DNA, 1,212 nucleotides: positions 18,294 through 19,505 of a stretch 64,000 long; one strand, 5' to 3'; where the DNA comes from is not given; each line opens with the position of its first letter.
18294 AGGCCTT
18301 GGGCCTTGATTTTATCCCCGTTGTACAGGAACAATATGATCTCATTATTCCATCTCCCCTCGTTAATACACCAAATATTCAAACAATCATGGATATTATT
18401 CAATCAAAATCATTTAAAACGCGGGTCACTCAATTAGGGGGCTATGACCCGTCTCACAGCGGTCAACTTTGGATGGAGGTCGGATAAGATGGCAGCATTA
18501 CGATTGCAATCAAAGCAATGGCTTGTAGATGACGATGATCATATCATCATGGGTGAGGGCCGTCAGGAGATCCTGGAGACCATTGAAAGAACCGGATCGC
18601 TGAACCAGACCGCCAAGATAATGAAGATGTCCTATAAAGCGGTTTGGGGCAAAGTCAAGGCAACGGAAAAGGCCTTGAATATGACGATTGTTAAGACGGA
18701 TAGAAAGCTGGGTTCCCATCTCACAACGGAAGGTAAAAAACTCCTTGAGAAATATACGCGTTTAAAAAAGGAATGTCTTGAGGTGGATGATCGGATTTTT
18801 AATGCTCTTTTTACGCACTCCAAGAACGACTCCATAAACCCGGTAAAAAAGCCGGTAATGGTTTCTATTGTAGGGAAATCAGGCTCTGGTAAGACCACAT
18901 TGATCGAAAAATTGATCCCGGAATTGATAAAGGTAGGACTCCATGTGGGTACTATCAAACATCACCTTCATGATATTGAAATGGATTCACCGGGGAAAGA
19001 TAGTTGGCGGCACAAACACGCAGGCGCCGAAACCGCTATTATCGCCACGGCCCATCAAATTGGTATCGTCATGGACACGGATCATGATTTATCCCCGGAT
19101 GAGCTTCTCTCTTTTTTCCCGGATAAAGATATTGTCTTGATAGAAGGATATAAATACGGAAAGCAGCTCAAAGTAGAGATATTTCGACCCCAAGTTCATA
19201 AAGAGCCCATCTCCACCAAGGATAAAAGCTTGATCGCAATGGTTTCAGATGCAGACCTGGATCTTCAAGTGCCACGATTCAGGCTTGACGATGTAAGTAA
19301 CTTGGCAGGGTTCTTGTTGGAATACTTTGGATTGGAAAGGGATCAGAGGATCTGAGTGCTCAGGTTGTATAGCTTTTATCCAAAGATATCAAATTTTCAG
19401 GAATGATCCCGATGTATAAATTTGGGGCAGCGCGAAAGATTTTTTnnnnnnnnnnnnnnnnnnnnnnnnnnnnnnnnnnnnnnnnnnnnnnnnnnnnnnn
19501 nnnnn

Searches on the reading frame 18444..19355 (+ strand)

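Call 72: search_protein_families(library=pfam, proteins=[window:18444-19355:+], max_evalue=0.1)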
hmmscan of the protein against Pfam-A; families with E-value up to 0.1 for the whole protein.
window:18444-19355:+ (303 aa): 30 families (the best 25 are shown)
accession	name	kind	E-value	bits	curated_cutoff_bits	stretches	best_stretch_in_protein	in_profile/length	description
PF03205.20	MobB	-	7e-44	149.4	26.6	1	140-269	2-133/133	Molybdopterin guanine dinucleotide synthesis protein B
PF00126.33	HTH_1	-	3e-06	27.5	26.6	1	42-98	5-60/60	Bacterial regulatory helix-turn-helix protein, lysR family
PF03193.22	RsgA_GTPase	-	3.5e-05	24.1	30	1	89-175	65-141/174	RsgA GTPase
PF00005.33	ABC_tran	-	0.00023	22.2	25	1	138-190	12-54/137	ABC transporter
PF06309.17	Torsin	-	0.00037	21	27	1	114-179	33-95/127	Torsin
PF20720.3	nSTAND3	-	0.00037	20.7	27.2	1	130-178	10-57/155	Novel STAND NTPase 3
PF07693.20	KAP_NTPase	-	0.00093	19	20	1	131-164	12-47/293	KAP family P-loop domain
PF10662.15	PduV-EutP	-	0.0015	18.8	21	1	141-215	5-76/143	Ethanolamine utilisation - propanediol utilisation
PF06414.18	Zeta_toxin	-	0.0019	18.1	22.3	1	130-161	10-40/199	Zeta toxin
PF01926.29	MMR_HSR1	-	0.0025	18.4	21.9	1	140-218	2-91/113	50S ribosome-binding GTPase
PF25199.1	nSTAND_NTPase5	-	0.003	17.8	34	1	132-174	36-79/145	Novel STAND NTPase 5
PF03308.22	MeaB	-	0.0057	16.1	23.1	1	139-171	35-67/273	Methylmalonyl Co-A mutase-associated GTPase MeaB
PF13401.12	AAA_22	-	0.0064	17.2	27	1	139-172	7-33/130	AAA domain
PF13555.12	AAA_29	-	0.0091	16.2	27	1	139-154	24-39/61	P-loop containing region of AAA domain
PF03266.21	NTPase_1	-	0.0095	16.2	23.9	1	140-169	2-31/168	NTPase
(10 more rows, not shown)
